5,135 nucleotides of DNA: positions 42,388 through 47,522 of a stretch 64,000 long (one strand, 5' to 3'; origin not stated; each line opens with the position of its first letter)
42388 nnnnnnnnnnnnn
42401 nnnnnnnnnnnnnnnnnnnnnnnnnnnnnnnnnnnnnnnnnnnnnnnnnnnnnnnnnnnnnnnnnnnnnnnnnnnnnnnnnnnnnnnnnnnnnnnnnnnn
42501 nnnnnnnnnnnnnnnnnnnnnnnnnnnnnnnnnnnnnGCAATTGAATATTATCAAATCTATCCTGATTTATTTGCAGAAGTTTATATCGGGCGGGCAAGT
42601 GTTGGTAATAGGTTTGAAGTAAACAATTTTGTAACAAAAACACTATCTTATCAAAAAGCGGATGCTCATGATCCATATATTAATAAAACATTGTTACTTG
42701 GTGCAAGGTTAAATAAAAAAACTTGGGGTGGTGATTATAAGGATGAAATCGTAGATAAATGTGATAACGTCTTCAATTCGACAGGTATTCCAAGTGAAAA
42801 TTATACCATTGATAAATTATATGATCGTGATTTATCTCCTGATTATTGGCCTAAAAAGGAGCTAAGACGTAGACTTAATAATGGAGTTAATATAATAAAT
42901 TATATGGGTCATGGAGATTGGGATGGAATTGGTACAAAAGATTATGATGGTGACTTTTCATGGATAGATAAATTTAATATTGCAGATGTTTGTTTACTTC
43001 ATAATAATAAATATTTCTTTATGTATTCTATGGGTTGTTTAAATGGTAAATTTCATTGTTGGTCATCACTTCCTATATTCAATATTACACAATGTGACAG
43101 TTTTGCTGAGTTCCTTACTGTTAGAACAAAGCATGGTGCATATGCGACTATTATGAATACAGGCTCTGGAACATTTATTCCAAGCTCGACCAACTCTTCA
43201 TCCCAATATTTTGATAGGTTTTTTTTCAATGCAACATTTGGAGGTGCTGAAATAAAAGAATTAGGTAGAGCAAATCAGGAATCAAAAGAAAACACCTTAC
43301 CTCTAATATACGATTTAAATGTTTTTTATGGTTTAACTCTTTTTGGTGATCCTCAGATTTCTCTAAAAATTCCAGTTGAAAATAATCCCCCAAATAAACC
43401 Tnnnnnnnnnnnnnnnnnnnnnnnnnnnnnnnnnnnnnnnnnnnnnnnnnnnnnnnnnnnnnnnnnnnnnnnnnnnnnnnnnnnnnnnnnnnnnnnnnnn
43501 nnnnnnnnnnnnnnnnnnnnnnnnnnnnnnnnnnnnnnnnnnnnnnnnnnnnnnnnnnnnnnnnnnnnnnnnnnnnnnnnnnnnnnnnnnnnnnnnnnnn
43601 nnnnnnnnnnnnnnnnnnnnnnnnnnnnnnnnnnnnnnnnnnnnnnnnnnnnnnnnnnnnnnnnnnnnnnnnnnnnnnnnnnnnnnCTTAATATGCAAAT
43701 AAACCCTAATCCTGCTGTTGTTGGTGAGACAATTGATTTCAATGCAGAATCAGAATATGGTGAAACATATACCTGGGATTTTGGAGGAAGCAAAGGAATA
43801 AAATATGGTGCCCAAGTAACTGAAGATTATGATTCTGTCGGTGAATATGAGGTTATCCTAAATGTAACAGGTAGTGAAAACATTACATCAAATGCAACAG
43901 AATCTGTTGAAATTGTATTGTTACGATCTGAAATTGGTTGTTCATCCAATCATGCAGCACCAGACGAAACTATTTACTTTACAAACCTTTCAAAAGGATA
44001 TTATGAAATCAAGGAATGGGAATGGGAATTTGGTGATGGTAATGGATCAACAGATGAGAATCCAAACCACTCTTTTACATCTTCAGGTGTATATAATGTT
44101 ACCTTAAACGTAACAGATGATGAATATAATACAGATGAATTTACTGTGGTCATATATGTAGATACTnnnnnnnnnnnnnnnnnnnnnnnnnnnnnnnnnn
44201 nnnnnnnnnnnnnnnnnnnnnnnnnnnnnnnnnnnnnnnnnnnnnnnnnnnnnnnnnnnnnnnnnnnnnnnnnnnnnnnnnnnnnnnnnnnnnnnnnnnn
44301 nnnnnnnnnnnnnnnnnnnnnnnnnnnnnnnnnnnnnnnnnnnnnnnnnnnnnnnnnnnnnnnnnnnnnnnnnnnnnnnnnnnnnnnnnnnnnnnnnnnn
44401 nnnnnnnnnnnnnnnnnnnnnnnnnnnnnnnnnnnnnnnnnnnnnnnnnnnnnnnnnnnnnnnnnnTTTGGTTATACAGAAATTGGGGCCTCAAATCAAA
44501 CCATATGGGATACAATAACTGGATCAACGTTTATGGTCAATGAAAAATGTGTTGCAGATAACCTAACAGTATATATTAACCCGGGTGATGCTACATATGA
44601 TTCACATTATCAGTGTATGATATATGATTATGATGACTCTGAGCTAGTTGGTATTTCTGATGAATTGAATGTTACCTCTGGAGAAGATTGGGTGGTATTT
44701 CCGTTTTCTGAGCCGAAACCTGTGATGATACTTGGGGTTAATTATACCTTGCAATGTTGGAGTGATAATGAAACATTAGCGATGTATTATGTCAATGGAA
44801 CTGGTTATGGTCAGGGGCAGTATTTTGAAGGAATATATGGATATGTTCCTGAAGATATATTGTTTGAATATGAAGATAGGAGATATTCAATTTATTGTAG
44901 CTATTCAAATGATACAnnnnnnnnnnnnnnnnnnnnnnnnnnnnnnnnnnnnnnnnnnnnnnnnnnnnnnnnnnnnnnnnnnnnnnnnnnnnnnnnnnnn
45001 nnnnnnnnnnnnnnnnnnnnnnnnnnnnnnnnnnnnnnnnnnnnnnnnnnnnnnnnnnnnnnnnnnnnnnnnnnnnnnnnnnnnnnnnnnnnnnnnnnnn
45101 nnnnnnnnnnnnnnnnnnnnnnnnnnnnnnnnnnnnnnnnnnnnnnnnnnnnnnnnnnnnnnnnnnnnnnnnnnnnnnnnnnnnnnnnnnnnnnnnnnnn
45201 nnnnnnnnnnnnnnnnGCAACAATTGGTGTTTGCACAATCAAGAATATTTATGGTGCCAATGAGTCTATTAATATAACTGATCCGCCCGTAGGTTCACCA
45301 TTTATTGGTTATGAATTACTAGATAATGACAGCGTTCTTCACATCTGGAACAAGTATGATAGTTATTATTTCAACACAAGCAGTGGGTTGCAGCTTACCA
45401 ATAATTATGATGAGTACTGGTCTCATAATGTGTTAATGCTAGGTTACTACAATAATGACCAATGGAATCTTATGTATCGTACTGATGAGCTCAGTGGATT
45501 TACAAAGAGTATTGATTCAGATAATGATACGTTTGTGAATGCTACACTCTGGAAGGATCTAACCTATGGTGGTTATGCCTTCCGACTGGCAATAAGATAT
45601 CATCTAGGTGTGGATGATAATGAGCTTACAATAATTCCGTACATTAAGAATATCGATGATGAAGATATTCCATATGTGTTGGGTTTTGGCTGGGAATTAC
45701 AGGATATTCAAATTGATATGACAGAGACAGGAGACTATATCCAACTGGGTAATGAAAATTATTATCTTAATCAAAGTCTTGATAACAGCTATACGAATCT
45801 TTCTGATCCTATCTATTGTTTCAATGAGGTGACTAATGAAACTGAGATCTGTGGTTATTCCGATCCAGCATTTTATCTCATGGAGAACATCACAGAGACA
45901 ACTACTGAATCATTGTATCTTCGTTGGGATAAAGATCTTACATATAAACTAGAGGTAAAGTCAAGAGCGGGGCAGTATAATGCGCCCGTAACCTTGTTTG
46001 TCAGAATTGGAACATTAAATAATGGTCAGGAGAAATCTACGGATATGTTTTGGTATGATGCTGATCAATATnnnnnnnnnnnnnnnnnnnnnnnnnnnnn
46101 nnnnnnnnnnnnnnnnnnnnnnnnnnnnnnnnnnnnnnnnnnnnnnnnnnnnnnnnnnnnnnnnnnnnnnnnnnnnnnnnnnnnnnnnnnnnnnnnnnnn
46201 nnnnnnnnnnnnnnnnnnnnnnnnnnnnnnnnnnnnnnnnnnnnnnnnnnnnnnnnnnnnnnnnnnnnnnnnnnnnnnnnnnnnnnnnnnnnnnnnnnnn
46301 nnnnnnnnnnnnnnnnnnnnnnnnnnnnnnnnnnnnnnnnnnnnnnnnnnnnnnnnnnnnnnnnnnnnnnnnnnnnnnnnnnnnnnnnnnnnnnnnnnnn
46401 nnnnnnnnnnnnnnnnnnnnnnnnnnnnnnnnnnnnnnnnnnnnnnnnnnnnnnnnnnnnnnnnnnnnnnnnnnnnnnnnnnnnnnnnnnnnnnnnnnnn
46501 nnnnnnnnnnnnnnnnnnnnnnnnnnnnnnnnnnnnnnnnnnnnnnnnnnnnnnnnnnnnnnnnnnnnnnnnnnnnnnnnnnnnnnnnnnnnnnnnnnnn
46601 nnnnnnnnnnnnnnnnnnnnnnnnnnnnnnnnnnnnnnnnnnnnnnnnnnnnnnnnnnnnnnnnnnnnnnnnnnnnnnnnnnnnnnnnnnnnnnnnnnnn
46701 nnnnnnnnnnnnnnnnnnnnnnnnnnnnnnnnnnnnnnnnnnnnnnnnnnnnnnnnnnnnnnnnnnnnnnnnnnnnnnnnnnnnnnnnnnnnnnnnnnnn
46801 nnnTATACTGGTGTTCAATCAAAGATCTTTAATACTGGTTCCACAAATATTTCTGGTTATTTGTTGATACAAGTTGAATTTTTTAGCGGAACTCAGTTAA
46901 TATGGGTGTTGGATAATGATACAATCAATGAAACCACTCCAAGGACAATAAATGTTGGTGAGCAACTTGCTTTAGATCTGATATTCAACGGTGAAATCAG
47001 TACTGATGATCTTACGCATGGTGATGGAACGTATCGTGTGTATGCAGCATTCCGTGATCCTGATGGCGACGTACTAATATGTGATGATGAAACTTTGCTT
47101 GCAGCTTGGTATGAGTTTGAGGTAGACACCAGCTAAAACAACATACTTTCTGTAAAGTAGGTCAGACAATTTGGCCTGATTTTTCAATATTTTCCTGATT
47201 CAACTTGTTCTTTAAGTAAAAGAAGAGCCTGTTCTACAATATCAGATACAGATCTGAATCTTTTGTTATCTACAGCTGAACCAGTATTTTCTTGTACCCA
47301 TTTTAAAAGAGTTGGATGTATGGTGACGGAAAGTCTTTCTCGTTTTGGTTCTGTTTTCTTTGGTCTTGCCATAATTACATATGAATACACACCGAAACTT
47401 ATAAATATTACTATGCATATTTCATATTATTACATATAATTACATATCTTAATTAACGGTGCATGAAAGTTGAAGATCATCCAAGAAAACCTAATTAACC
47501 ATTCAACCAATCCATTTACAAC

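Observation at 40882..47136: Giant 2103-aa sequon-rich surface protein with a gingipain-like (C25) core and internal tandem Ig-like repeats, carried as integrase cargo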

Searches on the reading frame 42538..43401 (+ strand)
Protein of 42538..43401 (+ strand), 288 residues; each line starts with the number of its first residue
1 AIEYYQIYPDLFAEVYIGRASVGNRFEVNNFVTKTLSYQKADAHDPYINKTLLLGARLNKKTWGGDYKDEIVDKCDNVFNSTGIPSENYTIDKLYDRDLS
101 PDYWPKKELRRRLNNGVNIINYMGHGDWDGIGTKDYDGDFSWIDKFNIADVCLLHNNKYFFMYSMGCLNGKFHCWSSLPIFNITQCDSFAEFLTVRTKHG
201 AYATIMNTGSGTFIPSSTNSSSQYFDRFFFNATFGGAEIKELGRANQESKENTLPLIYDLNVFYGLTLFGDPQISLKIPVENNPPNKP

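Call 33: search_solved_structures(query=A2, max_evalue=1, show_alignments=3)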
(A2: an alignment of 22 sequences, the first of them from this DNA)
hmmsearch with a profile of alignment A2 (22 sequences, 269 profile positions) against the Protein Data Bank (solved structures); distinct sequences matched with E-value up to 1: 8.
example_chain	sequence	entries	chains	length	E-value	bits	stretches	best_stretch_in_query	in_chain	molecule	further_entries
1cvr_A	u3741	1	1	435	2.4e-18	69.7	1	7-176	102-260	GINGIPAIN R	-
4ief_B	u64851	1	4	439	2.1e-17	66.6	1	7-179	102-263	Gingipain R2 Mature Domain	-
4tkx_L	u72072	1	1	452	7.4e-15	58.2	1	7-192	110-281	Lys-gingipain W83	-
4rbm_A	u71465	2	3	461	7.9e-15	58.2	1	7-192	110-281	Lys-gingipain W83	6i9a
6za2_A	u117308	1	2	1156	8.6e-08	35.1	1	15-265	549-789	Por secretion system protein porU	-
6yvc_A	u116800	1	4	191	0.5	12.9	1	79-133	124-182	Bifunctional (P)ppGpp synthetase/guanosine-3',5'-bis(Diphosphate) 3'-pyrophosphohydrolase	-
6z3n_AAA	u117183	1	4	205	0.58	12.7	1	79-133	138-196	Hydrolase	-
6z3o_AAA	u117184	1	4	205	0.59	12.7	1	79-133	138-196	Small Alarmone Hydrolase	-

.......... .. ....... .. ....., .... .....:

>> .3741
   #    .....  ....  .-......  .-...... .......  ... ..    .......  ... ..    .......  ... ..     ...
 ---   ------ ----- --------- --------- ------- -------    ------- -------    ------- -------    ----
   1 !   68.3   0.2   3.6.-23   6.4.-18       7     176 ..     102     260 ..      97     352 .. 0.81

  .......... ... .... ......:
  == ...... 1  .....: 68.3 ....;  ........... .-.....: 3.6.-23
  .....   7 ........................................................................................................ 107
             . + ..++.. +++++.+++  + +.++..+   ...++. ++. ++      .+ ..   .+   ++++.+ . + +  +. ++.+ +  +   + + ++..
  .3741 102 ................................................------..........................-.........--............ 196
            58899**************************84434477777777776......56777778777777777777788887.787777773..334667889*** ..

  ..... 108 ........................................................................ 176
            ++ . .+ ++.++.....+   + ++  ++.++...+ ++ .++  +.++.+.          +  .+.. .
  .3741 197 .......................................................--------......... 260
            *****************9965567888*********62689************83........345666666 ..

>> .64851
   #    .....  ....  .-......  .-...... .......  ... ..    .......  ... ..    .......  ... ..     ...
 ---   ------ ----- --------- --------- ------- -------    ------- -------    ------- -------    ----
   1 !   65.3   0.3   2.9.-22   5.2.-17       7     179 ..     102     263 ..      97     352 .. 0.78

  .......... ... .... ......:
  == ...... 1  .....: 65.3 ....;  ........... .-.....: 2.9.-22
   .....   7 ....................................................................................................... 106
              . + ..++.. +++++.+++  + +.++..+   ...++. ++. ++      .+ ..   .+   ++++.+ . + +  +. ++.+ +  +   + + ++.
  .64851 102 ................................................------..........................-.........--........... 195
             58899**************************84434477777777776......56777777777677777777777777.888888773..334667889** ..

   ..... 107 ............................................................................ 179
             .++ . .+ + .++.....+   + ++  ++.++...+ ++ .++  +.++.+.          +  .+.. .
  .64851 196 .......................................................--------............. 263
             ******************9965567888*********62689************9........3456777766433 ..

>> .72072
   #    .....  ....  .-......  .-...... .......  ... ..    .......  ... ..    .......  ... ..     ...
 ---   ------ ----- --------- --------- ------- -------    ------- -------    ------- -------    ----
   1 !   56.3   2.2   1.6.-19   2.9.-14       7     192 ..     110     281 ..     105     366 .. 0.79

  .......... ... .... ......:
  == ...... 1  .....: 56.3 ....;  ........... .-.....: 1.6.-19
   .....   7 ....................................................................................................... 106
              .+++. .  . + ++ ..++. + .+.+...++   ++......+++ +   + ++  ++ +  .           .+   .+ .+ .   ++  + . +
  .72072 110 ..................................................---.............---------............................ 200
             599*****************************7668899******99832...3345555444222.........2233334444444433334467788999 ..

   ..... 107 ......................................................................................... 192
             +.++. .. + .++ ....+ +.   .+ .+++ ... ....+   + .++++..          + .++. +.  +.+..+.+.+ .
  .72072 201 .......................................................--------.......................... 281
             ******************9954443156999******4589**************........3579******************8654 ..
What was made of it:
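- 42565..43371 (+): C25 catalytic domain, caspase-like C-terminal subdomain (aa 562-830). Profile against the PDB: RgpB at 2.4e-18 (call 33).
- On Peptidase family C25 (MEROPS clan CD; Pfam PF01364): Profile-to-1cvr alignment (call 33). The sequence alignment puts Trp opposite Glu152 and cannot place Asp163 (call 33).
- The residue aligned with RgpB Glu152 is Trp, and the position of the S1-pocket Asp163 could not be assigned reliably (call 33). The family profile also hits PorU 6za2 at 9e-8 (call 33).
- Tried and rejected: A family profile was needed (call 33).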

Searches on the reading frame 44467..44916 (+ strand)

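Call 86: search_protein_families(library=pfam, proteins=[window:44467-44916:+], max_evalue=1)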
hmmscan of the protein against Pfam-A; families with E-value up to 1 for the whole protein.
window:44467-44916:+ (150 aa): 1 family
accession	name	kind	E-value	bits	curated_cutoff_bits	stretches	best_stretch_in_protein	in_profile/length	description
PF17391.7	Urocanase_N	-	0.16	12.3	23.2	1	31-116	36-120/127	Urocanase N-terminal domain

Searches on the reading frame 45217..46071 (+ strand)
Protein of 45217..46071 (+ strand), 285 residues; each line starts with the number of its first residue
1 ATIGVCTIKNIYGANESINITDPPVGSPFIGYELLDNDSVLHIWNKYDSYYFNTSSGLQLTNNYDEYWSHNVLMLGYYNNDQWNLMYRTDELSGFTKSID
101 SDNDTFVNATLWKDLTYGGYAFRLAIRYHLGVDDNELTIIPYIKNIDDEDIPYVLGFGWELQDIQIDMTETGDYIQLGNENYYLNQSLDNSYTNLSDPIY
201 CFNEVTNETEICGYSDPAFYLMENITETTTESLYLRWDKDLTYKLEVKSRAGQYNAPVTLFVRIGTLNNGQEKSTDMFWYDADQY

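Call 86: search_protein_families(library=pfam, proteins=[window:45217-46071:+], max_evalue=1)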
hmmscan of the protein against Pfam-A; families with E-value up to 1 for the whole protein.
window:45217-46071:+ (285 aa): 1 family
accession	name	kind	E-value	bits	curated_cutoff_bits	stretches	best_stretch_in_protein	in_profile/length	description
PF23863.2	CdsD_PD1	-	0.96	9.9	33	0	74-100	21-48/50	CdsD PD1 domain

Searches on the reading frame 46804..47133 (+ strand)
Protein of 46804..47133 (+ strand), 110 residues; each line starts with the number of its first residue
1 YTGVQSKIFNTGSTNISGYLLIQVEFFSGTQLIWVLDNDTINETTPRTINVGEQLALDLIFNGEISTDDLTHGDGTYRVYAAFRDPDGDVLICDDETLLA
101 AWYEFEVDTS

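Call 47: search_protein_representatives(protein=window:46804-47133:+)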
Query: 110 residues. Proteins with E-value up to 0.001 (for the whole library): 389; up to 1e-10: 217; up to 1e-30: 73. The best 150 are listed.
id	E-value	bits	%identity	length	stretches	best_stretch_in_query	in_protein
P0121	1.2e-57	209.0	52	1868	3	5-106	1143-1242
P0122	7.4e-49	180.7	80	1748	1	1-109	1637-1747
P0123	9.2e-46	170.7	74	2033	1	1-110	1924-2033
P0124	2.1e-45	169.6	73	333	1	2-110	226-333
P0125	4.3e-45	168.5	75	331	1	5-110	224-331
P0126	4.5e-45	168.5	80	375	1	5-110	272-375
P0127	1.2e-44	167.1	75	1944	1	1-108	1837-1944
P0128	1.6e-43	163.5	73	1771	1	4-108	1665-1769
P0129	2.1e-43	163.1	69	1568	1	1-108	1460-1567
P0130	9.4e-43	161.0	74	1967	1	1-110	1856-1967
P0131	4.4e-42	158.8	76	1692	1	5-109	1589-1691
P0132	2.1e-39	150.3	68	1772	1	5-107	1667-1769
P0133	3.0e-39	149.7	69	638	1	1-110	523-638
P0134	1.6e-38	147.4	66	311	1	1-107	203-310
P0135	5.1e-38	145.8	67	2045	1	5-108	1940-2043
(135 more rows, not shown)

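Call 52: search_protein_families(library=pfam, proteins=[P0122, P0123, P0127, P0128, P0130], max_evalue=0.0001)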
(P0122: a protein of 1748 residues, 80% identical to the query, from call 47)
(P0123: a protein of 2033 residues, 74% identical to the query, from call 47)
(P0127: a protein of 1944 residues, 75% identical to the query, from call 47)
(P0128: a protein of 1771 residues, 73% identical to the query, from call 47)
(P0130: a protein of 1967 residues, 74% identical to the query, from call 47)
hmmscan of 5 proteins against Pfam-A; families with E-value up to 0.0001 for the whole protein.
P0122 (1748 aa): 3 families
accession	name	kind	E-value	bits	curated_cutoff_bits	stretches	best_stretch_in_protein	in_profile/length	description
PF18911.6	PKD_4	-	2.4e-26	92.1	27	2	933-998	14-82/85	PKD domain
PF00801.26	PKD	-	3.5e-19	69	23.5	2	950-995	28-75/80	PKD domain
PF19077.6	Big_13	-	6.6e-07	30.2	27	0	1042-1102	45-100/102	Bacterial Ig-like domain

P0123 (2033 aa): 3 families
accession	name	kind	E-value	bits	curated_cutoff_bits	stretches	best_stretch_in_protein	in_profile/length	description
PF04389.22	Peptidase_M28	-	4.7e-17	62.8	21.3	1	389-613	1-191/193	Peptidase family M28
PF18911.6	PKD_4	-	3e-10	40.4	27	2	986-1035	27-75/85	PKD domain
PF00801.26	PKD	-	5.9e-10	39.4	23.5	2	994-1036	30-73/80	PKD domain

P0127 (1944 aa): 3 families
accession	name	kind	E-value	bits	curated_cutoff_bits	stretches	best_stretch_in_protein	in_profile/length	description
PF13385.13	Laminin_G_3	-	8.2e-24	84.9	27.6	1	916-1058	2-150/151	Concanavalin A-like lectin/glucanases superfamily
PF18911.6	PKD_4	-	3.4e-19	69.1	27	1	679-759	1-78/85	PKD domain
PF00801.26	PKD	-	1.7e-17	63.6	23.5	1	685-761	3-77/80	PKD domain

P0128 (1771 aa): 2 families
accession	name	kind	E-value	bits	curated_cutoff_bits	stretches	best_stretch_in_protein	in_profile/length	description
PF04389.22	Peptidase_M28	-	2.2e-15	57.3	21.3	1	469-639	11-176/193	Peptidase family M28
PF10102.14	DUF2341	-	5.4e-10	40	23.4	1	1363-1425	2-65/84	Domain of unknown function (DUF2341)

P0130 (1967 aa): 3 families
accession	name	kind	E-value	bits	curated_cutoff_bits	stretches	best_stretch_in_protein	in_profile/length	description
PF04389.22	Peptidase_M28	-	1.8e-13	51.1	21.3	1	353-469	1-115/193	Peptidase family M28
PF18911.6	PKD_4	-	3.1e-11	43.6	27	2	944-1000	27-76/85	PKD domain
PF00801.26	PKD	-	4.3e-10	39.9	23.5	1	943-1004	20-77/80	PKD domain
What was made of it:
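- Three of five CTD proteins tested carry Peptidase_M28 (call 52). Most CTD-family paralogs have hydrolase heads (call 52).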

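Call 86: search_protein_families(library=pfam, proteins=[window:46804-47133:+], max_evalue=1)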
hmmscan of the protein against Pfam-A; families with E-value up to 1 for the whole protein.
window:46804-47133:+ (110 aa): 0 families

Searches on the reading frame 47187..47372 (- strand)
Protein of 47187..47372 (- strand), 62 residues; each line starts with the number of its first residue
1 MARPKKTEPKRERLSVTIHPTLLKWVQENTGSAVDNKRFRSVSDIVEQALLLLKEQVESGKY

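Call 86: search_protein_families(library=pfam, proteins=[window:47187-47372:-], max_evalue=1)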
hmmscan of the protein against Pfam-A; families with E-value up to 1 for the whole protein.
seq(62 aa): 2 families
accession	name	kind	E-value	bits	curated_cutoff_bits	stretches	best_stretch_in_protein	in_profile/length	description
PF08144.17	CPL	-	0.12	13.1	22.3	1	5-48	42-86/143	CPL (NUC119) domain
PF23165.1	zf-C2H2_FBX41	-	0.25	11.3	24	1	33-44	8-19/30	F-box only protein 41 C2H2 zinc finger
